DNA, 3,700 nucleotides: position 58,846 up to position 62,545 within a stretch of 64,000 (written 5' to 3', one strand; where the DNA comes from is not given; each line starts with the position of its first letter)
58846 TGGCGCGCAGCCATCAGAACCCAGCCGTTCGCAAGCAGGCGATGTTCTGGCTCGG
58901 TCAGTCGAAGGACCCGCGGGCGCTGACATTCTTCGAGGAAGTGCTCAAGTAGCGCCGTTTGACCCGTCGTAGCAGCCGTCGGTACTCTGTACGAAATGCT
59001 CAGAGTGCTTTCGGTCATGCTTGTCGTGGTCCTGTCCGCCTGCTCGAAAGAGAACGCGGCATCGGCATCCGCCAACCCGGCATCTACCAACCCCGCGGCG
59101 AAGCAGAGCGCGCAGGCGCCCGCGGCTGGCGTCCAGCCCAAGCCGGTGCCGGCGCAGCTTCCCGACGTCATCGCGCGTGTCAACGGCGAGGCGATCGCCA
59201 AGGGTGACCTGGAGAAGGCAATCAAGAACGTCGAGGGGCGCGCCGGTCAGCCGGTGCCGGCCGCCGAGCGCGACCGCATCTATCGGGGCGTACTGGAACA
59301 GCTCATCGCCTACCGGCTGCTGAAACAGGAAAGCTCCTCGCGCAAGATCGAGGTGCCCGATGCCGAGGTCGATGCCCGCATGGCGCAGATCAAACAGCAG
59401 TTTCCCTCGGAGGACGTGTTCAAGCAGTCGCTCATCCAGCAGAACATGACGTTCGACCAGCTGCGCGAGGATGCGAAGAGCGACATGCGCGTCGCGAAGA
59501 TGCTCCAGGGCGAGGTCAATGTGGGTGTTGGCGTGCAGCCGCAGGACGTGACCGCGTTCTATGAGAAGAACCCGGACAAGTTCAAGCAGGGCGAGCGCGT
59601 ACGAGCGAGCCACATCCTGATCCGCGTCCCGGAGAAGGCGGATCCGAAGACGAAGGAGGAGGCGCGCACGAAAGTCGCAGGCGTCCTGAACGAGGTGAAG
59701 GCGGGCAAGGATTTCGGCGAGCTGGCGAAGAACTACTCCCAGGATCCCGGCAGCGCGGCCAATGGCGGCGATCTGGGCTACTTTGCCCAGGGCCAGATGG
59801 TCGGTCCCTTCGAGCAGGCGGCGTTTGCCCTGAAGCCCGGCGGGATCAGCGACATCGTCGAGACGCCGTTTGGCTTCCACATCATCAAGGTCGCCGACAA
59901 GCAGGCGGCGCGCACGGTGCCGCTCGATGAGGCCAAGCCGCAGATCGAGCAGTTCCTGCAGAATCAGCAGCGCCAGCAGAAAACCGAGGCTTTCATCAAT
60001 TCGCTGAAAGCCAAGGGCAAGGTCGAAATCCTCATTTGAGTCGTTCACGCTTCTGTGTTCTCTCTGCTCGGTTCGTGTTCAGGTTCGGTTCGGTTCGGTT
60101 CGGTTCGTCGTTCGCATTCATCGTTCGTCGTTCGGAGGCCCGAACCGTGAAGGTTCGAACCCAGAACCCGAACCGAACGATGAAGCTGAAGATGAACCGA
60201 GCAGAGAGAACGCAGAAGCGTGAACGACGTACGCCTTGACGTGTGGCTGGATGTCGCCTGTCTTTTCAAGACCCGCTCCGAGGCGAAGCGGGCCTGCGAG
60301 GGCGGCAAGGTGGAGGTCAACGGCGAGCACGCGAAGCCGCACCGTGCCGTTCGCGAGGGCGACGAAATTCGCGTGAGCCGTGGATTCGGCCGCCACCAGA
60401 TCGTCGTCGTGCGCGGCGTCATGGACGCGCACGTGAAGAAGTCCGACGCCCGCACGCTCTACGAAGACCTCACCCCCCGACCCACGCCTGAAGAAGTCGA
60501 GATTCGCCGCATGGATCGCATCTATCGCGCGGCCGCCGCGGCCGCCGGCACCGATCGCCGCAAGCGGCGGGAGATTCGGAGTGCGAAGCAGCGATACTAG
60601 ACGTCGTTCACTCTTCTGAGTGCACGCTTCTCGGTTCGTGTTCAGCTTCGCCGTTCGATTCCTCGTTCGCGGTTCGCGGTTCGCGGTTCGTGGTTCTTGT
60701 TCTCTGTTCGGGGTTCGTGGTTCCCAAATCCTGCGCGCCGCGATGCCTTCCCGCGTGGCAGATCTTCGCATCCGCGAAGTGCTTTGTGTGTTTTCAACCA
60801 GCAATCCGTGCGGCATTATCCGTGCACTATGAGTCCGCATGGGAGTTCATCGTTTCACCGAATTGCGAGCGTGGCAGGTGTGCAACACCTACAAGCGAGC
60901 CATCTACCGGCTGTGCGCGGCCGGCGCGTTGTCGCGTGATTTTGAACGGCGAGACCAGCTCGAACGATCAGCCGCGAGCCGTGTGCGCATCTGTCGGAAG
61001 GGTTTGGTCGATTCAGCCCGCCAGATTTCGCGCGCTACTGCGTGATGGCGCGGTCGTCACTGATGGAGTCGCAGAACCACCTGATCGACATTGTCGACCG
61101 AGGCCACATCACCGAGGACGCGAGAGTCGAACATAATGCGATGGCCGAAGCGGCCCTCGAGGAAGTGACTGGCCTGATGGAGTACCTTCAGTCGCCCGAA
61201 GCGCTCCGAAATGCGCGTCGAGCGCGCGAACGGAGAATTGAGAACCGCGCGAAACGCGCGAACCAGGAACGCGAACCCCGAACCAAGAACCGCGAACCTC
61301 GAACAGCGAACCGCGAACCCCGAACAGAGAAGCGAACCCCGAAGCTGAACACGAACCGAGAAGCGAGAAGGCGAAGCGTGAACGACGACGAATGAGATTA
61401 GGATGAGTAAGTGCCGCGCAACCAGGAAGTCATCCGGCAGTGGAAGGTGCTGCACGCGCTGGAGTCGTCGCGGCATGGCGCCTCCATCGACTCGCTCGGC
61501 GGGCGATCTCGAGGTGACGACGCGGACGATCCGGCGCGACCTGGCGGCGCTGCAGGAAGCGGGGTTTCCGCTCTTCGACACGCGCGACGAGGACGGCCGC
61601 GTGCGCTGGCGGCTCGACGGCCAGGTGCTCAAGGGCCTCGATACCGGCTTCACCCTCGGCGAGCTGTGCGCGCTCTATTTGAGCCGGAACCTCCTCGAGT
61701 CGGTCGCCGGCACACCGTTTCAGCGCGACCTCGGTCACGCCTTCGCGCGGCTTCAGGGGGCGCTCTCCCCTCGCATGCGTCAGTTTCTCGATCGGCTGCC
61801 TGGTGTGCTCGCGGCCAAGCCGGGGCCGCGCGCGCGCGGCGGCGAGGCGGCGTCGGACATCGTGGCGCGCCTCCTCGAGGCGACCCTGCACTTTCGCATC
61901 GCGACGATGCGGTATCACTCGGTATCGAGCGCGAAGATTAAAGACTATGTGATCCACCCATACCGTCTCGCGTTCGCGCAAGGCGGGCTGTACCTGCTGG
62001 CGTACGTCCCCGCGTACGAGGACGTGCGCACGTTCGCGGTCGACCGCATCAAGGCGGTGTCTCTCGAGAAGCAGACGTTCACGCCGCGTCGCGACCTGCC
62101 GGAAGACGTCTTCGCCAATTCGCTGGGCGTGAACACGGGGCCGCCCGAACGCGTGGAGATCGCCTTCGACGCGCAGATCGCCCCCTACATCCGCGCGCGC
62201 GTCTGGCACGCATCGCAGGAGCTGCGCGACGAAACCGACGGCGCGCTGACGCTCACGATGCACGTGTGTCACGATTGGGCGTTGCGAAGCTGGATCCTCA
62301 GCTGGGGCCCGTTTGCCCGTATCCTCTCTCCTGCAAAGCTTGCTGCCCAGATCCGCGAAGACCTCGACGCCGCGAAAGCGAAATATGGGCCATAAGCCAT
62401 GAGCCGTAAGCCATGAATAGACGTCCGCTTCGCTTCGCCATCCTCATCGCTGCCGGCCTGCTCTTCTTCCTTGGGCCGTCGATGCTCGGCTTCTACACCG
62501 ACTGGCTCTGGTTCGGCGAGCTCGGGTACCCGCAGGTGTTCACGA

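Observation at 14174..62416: Family-level pattern: intergenic spacers filled stop-to-start by word-repeat hairpins with 7-nt periodicity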

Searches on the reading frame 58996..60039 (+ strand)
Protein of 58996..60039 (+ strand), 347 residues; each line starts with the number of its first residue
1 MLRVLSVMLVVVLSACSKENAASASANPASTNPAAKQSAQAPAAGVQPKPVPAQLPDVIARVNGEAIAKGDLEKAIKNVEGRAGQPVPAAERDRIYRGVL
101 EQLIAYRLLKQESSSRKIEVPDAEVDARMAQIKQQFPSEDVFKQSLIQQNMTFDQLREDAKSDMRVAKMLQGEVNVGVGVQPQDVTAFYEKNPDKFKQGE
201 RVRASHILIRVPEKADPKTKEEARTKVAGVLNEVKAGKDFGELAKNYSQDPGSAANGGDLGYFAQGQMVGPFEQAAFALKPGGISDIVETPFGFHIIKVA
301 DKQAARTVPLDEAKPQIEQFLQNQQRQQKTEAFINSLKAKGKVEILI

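Call 25: search_protein_families(library=pfam, proteins=[window:58996-60039:+], max_evalue=0.01)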
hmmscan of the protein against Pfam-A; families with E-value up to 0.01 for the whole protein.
window:58996-60039:+ (347 aa): 6 families
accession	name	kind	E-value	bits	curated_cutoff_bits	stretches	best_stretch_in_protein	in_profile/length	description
PF13616.12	Rotamase_3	-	3.7e-35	121.4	22.5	1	195-303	9-116/116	PPIC-type PPIASE domain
PF00639.27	Rotamase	-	2.5e-31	108.9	21.7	1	206-300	1-96/97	PPIC-type PPIASE domain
PF13145.12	Rotamase_2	-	1.7e-19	71.2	27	1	181-315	2-121/121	PPIC-type PPIASE domain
PF13624.11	SurA_N_3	-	9.5e-16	58.5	27.2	1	57-169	39-161/162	SurA-like N-terminal domain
PF09312.16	SurA_N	-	4.9e-09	36.8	30.8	1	58-168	4-116/118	SurA N-terminal domain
PF13623.11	SurA_N_2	-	1e-08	35.6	28.5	1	57-148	41-142/145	SurA-like N-terminal domain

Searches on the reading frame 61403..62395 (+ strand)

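Call 25: search_protein_families(library=pfam, proteins=[window:61403-62395:+], max_evalue=0.01)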
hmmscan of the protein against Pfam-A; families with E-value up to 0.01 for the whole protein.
window:61403-62395:+ (330 aa): 4 families
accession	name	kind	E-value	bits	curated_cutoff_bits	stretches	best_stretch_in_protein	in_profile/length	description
PF25583.1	WCX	-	1.6e-16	60.8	23.9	1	247-324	1-75/76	WCX domain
PF13280.12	WYL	-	1.2e-14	54.5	21.8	1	153-219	2-68/70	WYL domain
PF08279.18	HTH_11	-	3.5e-05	24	25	1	35-58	24-47/55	HTH domain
PF08220.18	HTH_DeoR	-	0.0014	18.8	21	1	36-54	24-42/57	DeoR-like helix-turn-helix domain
